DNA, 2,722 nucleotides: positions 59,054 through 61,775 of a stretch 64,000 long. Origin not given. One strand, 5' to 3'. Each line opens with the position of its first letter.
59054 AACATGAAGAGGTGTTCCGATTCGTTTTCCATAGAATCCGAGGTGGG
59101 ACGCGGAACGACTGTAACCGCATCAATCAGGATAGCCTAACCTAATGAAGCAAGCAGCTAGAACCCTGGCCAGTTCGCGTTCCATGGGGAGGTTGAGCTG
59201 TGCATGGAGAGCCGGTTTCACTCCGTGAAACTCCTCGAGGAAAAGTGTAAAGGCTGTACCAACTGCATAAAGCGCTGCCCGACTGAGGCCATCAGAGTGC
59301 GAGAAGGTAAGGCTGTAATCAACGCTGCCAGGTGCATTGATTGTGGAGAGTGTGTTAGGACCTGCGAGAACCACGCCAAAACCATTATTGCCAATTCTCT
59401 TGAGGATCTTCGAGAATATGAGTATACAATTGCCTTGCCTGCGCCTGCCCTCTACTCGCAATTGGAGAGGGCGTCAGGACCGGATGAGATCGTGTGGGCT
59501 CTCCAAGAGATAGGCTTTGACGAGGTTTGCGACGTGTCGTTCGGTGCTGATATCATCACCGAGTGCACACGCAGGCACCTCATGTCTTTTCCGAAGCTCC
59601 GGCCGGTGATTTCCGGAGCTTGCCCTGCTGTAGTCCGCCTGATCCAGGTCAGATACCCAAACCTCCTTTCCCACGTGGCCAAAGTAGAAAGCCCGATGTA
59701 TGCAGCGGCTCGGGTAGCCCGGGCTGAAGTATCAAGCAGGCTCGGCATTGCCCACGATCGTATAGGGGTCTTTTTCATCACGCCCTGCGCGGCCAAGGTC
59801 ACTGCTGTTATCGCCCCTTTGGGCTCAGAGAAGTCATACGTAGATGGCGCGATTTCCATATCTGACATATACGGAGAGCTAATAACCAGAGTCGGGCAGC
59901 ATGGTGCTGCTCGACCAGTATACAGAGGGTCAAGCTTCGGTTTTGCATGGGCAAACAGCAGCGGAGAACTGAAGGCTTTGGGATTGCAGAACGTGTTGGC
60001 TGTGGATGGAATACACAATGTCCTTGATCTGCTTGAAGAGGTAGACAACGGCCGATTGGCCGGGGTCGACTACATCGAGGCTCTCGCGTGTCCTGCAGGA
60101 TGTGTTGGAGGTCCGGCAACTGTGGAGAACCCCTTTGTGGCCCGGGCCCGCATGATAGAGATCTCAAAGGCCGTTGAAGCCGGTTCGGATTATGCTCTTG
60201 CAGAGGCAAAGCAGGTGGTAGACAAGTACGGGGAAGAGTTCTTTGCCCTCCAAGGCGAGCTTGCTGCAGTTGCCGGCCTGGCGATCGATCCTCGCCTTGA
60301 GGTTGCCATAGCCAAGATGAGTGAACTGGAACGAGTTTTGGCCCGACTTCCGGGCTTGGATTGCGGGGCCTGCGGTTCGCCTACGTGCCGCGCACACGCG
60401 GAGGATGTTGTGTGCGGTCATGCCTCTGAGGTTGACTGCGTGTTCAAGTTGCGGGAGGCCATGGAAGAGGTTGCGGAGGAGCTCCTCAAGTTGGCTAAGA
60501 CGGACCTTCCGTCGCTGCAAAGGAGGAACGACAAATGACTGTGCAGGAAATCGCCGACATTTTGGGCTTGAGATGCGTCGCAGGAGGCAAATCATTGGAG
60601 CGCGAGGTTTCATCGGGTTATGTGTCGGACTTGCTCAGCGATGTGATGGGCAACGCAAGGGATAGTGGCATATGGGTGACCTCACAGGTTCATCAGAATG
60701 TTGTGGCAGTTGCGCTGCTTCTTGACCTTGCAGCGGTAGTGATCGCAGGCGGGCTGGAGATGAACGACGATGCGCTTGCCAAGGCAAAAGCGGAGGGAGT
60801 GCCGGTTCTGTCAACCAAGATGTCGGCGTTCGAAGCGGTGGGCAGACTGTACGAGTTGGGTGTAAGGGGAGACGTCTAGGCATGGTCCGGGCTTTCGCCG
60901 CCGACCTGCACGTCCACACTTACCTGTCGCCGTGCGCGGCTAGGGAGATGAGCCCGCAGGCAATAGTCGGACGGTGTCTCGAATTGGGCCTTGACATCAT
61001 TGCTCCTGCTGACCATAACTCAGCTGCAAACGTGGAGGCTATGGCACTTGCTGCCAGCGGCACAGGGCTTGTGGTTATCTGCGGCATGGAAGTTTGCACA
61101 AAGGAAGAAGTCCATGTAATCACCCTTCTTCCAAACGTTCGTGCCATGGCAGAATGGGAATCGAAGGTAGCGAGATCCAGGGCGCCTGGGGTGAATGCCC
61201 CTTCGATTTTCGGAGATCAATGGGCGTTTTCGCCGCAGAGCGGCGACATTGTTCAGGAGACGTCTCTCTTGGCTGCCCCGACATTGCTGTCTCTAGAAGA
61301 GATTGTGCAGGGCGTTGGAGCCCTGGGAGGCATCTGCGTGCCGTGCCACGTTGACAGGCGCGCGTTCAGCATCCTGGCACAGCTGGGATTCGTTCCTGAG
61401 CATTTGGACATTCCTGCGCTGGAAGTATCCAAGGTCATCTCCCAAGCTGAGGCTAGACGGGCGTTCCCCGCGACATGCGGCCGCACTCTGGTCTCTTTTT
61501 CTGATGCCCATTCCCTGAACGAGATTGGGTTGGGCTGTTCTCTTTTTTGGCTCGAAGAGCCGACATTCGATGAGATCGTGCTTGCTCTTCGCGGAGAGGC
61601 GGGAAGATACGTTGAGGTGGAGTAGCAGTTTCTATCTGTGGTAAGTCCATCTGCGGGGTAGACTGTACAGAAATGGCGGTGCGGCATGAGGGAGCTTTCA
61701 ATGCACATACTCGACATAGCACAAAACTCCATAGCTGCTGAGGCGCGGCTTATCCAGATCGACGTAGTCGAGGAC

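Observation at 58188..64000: Sensory [FeFe]-hydrogenase-like signalling cluster (2x DRTGG, 2x GHKL ATPase, HydS-like, PHP, RseC) ending in Rex and a multiheme cytochrome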

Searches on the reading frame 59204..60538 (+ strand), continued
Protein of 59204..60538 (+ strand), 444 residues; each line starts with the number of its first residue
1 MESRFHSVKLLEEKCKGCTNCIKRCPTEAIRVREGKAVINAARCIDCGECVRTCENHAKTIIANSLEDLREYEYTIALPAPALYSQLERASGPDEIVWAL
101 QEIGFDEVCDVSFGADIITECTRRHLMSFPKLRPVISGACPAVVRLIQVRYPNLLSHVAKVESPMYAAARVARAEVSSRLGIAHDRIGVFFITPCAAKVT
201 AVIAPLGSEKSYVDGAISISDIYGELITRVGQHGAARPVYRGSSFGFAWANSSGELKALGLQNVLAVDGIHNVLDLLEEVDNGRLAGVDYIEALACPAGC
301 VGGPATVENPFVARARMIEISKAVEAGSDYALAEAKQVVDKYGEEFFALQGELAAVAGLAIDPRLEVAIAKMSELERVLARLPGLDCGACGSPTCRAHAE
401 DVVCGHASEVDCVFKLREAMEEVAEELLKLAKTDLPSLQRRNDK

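Call 49: find_related_loci(query=L001:19000-20670:+, collection=metagenome_contigs, flank=10000)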
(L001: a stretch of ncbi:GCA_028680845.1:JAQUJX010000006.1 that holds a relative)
Query L001:19000-20670:+ (556 aa) in metagenome_contigs; peptide patterns used: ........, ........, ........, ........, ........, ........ (x = any residue, [..] = any of these).
485 stretches matched a pattern; 375 encode a relative of the query (tblastn E <= 1e-3); the best 80 are kept; 80 distinct loci.
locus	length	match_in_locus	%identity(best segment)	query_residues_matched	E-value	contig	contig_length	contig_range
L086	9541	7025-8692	96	1-556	0e+0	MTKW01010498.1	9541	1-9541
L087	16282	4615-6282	96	1-556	0e+0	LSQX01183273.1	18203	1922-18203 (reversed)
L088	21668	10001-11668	91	1-556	0e+0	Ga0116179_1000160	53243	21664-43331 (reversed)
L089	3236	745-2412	91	1-556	0e+0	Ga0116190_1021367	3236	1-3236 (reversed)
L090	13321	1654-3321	87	1-556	0e+0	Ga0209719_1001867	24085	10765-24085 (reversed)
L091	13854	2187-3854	87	1-556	0e+0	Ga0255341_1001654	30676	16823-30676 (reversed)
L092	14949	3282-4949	87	1-556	0e+0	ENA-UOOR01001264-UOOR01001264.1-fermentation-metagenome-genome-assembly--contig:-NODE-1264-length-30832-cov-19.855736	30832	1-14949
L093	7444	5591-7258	87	1-556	0e+0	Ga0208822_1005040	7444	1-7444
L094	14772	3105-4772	83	1-556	0e+0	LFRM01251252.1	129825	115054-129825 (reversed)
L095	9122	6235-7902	74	1-556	0e+0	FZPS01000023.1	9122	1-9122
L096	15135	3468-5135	75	1-556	0e+0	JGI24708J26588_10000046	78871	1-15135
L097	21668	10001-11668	74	1-556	0e+0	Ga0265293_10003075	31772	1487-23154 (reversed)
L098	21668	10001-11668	74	1-556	0e+0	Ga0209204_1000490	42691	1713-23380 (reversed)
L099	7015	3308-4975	74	1-556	0e+0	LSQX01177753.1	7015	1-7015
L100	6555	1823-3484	73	1-555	0e+0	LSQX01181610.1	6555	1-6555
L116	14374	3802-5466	70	3-556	0e+0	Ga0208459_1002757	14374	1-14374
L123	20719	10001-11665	70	3-556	0e+0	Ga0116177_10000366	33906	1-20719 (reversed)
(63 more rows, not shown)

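Call 63: search_protein_families(library=pfam, proteins=[L036:9166-9975:+, L067:9152-9961:+, L004:11169-12521:+, L087:8027-8479:+, L087:12785-14134:+, L087:14131-15114:+, L087:6763-7368:-, L001:15029-16000:+], max_evalue=0.001)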
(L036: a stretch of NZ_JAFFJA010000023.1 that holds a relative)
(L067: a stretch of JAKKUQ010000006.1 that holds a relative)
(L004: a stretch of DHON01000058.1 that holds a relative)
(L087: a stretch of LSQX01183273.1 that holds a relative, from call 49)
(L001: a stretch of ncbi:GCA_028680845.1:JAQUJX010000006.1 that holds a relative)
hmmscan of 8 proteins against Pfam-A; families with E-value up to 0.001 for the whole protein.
L036:9166-9975:+ (269 aa): 4 families
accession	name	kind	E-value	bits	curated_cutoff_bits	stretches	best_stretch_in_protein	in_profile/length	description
PF13581.12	HATPase_c_2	-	1.3e-14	54.7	27.4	1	148-266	8-126/127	Histidine kinase-like ATPase domain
PF02518.31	HATPase_c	-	1.7e-07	32.1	26.4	1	179-266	13-106/111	Histidine kinase-, DNA gyrase B-, and HSP90-like ATPase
PF07085.17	DRTGG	-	1.4e-06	28.5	25.2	1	6-97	2-94/105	DRTGG domain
PF02603.21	Hpr_kinase_N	-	0.00033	21.1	24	1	54-95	70-111/125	HPr Serine kinase N terminus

L067:9152-9961:+ (269 aa): 3 families
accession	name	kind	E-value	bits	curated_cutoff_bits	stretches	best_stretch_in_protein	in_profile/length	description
PF13581.12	HATPase_c_2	-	3.1e-10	40.6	27.4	1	147-266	7-126/127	Histidine kinase-like ATPase domain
PF07085.17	DRTGG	-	4.8e-10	39.6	25.2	1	6-102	2-98/105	DRTGG domain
PF02518.31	HATPase_c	-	1.3e-06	29.2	26.4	1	181-266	15-106/111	Histidine kinase-, DNA gyrase B-, and HSP90-like ATPase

L004:11169-12521:+ (450 aa): 2 families
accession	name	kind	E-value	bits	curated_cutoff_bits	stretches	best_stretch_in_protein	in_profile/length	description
PF02811.25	PHP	-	9e-06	26.6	26.4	1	180-334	1-127/164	PHP domain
PF13263.12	PHP_C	-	0.00058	19.8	21.3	0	408-440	20-52/56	PHP-associated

L087:8027-8479:+ (150 aa): 1 family
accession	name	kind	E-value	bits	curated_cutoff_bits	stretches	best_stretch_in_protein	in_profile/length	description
PF01257.25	2Fe-2S_thioredx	-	1.1e-05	25.7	24.8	1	58-133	67-142/145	Thioredoxin-like [2Fe-2S] ferredoxin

L087:12785-14134:+ (449 aa): 16 families
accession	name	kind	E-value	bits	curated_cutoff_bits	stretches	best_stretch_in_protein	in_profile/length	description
PF01512.22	Complex1_51K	-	3.9e-55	186.3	31.2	1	132-277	1-149/150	Nuo51 FMN-binding domain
PF13375.12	RnfC_N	-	2.9e-22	79.1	25.6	1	9-107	3-101/101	RnfC Barrel sandwich hybrid domain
PF10531.15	SLBB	-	1.7e-09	37.8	27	1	290-338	1-54/55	SLBB domain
PF12838.12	Fer4_7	-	6.2e-09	36.6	27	1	370-421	2-50/52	4Fe-4S dicluster domain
PF13237.11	Fer4_10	-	4.8e-08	33.3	25.5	1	365-420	4-53/53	4Fe-4S dicluster domain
PF12797.12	Fer4_2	-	2.4e-07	30.7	24.5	0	365-381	5-21/22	4Fe-4S binding domain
PF13187.11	Fer4_9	-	2.7e-07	30.9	27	1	370-421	2-49/52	4Fe-4S dicluster domain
PF00037.32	Fer4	-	3e-07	30.4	21.1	1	369-382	7-20/24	4Fe-4S binding domain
PF12800.12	Fer4_4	-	1.8e-06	28.3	24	0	370-382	4-16/17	4Fe-4S binding domain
PF13183.11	Fer4_8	-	2.4e-06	28.4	27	1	370-421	5-66/68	4Fe-4S dicluster domain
PF13534.11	Fer4_17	-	3.5e-06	27.9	22.2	1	370-421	2-58/61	4Fe-4S dicluster domain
PF12837.12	Fer4_6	-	4.8e-06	26.7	25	0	369-382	8-21/24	4Fe-4S binding domain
PF14697.11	Fer4_21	-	5.6e-05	23.6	35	1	363-421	1-53/59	4Fe-4S dicluster domain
PF12798.12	Fer4_3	-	0.00028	21.9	27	0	370-382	1-13/15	4Fe-4S binding domain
PF05896.17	NQRA_N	-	0.00046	20.8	25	1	30-86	22-78/94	NqrA N-terminal barrel-sandwich hybrid domain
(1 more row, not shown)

L087:14131-15114:+ (327 aa): 1 family
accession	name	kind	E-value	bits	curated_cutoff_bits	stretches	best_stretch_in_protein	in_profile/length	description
PF03116.20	NQR2_RnfD_RnfE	-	1.7e-114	382.6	27.7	1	9-321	2-296/296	NQR2, RnfD, RnfE family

L087:6763-7368:- (201 aa): 0 families

L001:15029-16000:+ (324 aa): 0 families
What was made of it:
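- DRTGG-a and GHKL1 are one 269-aa polypeptide in L036 and L067 (call 63).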

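Call 66: search_protein_families(library=pfam, proteins=[L034:8228-9103:+, L064:19188-19985:+, L049:2367-2837:+, L031:7359-9029:+, L062:815-1594:+, L029:7699-8904:+, L046:7364-8164:+, L028:19412-19705:+, L028:19785-20117:+, L028:20315-21223:+], max_evalue=0.001)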
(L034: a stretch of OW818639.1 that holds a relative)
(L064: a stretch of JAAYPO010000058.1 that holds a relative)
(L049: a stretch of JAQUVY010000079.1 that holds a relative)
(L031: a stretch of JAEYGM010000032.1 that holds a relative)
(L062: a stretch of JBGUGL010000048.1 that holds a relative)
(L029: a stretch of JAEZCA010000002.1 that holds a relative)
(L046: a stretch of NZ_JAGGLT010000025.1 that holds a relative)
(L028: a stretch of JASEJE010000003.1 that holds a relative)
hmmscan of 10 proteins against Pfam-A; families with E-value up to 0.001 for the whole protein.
L034:8228-9103:+ (291 aa): 1 family
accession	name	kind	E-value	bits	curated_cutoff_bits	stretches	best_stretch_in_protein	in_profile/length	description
PF05036.18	SPOR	-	1.1e-07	32.4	21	1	103-161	4-65/76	SPOR domain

L064:19188-19985:+ (265 aa): 2 families
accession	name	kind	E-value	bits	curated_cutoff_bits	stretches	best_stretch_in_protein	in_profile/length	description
PF00005.33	ABC_tran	-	1.6e-30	107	25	1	45-187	2-136/137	ABC transporter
PF13304.12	AAA_21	-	3.8e-10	40.7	27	1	145-217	223-298/304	AAA domain, putative AbiEii toxin, Type IV TA system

L049:2367-2837:+ (156 aa): 3 families
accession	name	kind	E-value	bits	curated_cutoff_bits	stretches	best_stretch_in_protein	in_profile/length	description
PF00383.29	dCMP_cyt_deam_1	-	3.2e-28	98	25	1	6-127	2-100/102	Cytidine and deoxycytidylate deaminase zinc-binding region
PF14437.12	MafB19-deam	-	6.6e-18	65.4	27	1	9-133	5-105/142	MafB19-like deaminase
PF14439.12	Bd3614-deam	-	4.6e-06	27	38.5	1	80-125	34-86/113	Bd3614-like deaminase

L031:7359-9029:+ (556 aa): 2 families
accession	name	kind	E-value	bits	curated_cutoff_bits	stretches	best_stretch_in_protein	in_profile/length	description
PF00485.24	PRK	-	5.2e-17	62.7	22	1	294-490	1-187/196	Phosphoribulokinase / Uridine kinase family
PF02824.27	TGS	-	0.00073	20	22.2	0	9-67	1-59/60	TGS domain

L062:815-1594:+ (259 aa): 1 family
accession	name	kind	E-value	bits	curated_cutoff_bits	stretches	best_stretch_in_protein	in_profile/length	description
PF19538.4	DUF6062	-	9e-88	294.2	27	1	1-251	1-241/243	Family of unknown function (DUF6062)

L029:7699-8904:+ (401 aa): 2 families
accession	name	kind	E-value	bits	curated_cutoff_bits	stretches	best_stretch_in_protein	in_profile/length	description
PF07833.16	Cu_amine_oxidN1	-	1.7e-25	89.5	24.2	1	40-151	2-108/108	Copper amine oxidase N-terminal domain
PF20316.5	DUF6612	-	9.9e-19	68.3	23.7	1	160-386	2-236/237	Family of unknown function (DUF6612)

L046:7364-8164:+ (266 aa): 1 family
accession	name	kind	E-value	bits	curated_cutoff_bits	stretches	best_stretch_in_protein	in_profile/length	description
PF05036.18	SPOR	-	4.5e-08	33.7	21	1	68-132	4-72/76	SPOR domain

L028:19412-19705:+ (97 aa): 0 families

L028:19785-20117:+ (110 aa): 0 families

L028:20315-21223:+ (302 aa): 6 families
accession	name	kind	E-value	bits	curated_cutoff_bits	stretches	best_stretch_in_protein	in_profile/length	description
PF01656.29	CbiA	-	4.8e-15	56.1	25.4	1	28-246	2-116/125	CobQ/CobB/MinD/ParA nucleotide binding domain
PF13614.12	AAA_31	-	2.9e-09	37.6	27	1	32-80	9-61/177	AAA domain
PF02374.21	ArsA_ATPase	-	9.4e-08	32.1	24.3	1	28-68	4-44/305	Anion-transporting ATPase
PF10609.15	ParA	-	7.8e-06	25.9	27.1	1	28-62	7-41/246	NUBPL iron-transfer P-loop NTPase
PF00142.24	Fer4_NifH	-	1.1e-05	25.6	25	1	26-66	1-41/271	4Fe-4S iron sulfur cluster binding proteins, NifH/frxC family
PF06564.18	CBP_BcsQ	-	0.0003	20.8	21.3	0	29-74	5-51/234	Cellulose biosynthesis protein BcsQ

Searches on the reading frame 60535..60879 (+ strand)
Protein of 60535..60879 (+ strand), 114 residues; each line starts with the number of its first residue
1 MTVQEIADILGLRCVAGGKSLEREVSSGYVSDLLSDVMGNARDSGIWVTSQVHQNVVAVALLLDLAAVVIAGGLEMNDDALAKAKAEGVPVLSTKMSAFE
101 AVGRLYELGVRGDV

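Call 3: search_protein_families(library=pfam, proteins=[window:60535-60879:+], max_evalue=0.01)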
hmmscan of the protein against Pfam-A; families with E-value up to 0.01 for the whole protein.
window:60535-60879:+ (114 aa): 2 families
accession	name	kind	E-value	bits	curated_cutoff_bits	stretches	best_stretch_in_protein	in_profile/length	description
PF07085.17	DRTGG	-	5.2e-08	33.1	25.2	1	5-106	1-103/105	DRTGG domain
PF02603.21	Hpr_kinase_N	-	0.00056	20.4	24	1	63-105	79-121/125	HPr Serine kinase N terminus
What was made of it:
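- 60535..60879 (+): DRTGG-domain protein b (114 aa), overlapping the HydS stop codon by 4 nt. Pfam DRTGG, E 5.2e-08, plus a weak Hpr_kinase_N hit (call 3).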

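Call 10: search_protein_families(library=ncbifam, proteins=[window:60535-60879:+], max_evalue=0.01)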
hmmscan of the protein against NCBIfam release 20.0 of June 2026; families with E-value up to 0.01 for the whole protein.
window:60535-60879:+ (114 aa): 8 families
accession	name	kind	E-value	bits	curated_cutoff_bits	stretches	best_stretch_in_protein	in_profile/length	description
NF038279.1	TF_CBS_SpxR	exception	5.2e-07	28.7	600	1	1-100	71-169/427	CBS-HotDog domain-containing transcription factor SpxR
NF004167.0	PRK05632.1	equivalog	0.0016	17.1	418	1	2-108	223-339/708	phosphate acetyltransferase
NF011445.0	PRK14869.2-1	equivalog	0.0016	16.9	483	1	54-99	194-239/548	putative manganese-dependent inorganic diphosphatase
NF011443.0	PRK14869.1-5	equivalog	0.0028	16.2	335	1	2-102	140-240/546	putative manganese-dependent inorganic diphosphatase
NF011441.0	PRK14869.1-3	equivalog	0.0048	15.5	753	1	4-102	141-239/548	putative manganese-dependent inorganic diphosphatase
NF011442.0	PRK14869.1-4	equivalog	0.0072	14.8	400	0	65-108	203-245/543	putative manganese-dependent inorganic diphosphatase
TIGR00679.1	hpr-ser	equivalog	0.0073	15.6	240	0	52-104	67-119/300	HPr(Ser) kinase/phosphatase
NF011446.0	PRK14869.2-2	equivalog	0.0097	14.4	601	0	54-93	206-245/576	putative manganese-dependent inorganic diphosphatase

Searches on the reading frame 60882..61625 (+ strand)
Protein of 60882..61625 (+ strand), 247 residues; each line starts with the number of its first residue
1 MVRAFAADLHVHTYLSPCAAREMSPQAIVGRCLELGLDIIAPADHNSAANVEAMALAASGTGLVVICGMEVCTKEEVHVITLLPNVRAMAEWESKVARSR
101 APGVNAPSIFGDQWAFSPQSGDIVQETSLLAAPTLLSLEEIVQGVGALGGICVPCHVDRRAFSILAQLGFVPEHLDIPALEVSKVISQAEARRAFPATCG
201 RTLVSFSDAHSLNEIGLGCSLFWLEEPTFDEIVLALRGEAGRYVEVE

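Call 3: search_protein_families(library=pfam, proteins=[window:60882-61625:+], max_evalue=0.01)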
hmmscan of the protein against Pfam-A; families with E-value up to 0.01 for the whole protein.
window:60882-61625:+ (247 aa): 2 families
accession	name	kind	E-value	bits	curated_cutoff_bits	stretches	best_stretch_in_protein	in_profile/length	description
PF02811.25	PHP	-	5.5e-07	30.5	26.4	1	8-81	1-77/164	PHP domain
PF13263.12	PHP_C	-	0.0027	17.6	21.3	1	207-237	22-52/56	PHP-associated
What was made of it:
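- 60882..61625 (+): PHP-family metal-dependent phosphoesterase (247 aa). Pfam PHP and PHP_C (call 3).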

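Call 10: search_protein_families(library=ncbifam, proteins=[window:60882-61625:+], max_evalue=0.01)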
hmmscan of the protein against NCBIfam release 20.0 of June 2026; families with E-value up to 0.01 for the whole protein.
window:60882-61625:+ (247 aa): 6 families
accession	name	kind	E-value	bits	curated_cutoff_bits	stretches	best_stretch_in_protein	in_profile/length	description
NF038032.1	CehA_McbA_metalo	domain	3.8e-10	39.7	80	1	6-92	4-87/315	CehA/McbA family metallohydrolase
NF045780.1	TrlF_fam_ATP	equivalog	1.1e-08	34.4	350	1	7-84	8-97/944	TrlF family AAA-like ATPase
NF041577.1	nside_bi_sphtase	equivalog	2.4e-07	30.2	400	1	6-82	3-79/276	3',5'-nucleoside bisphosphate phosphatase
NF047791.1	RNaseRnm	equivalog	6.2e-07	29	375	1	7-82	3-80/275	RNase RNM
NF004981.0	PRK06361.1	equivalog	0.0036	16.7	117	1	8-55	3-47/217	histidinol phosphate phosphatase domain-containing protein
NF004225.0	PRK05672.1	subfamily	0.0054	14.8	939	1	8-84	8-87/1047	error-prone DNA polymerase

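Call 57: search_solved_structures(query=window:60882-61625:+, max_evalue=0.01)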
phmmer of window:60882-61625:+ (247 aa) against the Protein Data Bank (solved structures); distinct sequences matched with E-value up to 0.01: 3.
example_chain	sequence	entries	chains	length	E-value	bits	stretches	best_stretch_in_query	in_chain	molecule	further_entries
7ug9_A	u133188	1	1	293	0.00053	22.7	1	6-82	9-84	5'-3' exoribonuclease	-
3e0f_A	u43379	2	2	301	0.001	21.8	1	7-79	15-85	Putative Metal-dependent Phosphoesterase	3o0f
5zb8_A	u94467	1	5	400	0.0072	19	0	202-244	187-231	PfuEndoQ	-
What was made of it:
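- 60882..61625 (+): Weak PDB relatives are an RNase AM-type 5'-3' exoribonuclease and a putative phosphoesterase (call 57).
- The PHP protein's weak solved relatives act on nucleotides or RNA ends, not on phosphoproteins (call 57). PHP resembles nucleotide/RNA phosphoesterases (calls 10, 57).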
